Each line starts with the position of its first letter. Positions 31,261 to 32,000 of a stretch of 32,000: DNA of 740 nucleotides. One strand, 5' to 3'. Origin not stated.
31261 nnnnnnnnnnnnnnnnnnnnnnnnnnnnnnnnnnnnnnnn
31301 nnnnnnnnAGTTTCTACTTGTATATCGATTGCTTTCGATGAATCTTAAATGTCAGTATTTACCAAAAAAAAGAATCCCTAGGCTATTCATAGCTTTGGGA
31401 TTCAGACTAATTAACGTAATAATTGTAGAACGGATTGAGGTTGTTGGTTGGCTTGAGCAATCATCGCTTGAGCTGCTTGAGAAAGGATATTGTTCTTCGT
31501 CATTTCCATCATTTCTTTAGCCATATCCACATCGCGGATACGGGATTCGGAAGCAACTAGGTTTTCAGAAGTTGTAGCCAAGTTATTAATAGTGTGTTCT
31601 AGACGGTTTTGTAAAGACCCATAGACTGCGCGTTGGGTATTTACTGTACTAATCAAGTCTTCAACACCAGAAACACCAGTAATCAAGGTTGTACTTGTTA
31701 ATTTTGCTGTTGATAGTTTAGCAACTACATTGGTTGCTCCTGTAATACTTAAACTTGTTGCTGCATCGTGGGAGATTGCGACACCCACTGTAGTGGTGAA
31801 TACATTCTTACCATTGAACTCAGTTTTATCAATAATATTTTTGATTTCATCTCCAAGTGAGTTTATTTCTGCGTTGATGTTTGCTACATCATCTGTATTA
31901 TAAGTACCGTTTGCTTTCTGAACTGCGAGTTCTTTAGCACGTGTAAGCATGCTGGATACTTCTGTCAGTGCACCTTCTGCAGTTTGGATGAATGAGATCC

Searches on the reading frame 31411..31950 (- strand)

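Call 5: search_protein_families(library=pfam, proteins=[window:31411-31950:-], max_evalue=0.001)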
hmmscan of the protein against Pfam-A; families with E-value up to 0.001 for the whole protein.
window:31411-31950:- (179 aa): 2 families
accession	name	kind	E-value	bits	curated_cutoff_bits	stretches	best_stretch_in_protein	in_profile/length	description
PF00700.27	Flagellin_C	-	3.9e-29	101.2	23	1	95-178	3-86/86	Bacterial flagellin C-terminal helical region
PF00669.25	Flagellin_N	-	6.9e-12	46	26.6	1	2-53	85-136/139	Bacterial flagellin N-terminal helical region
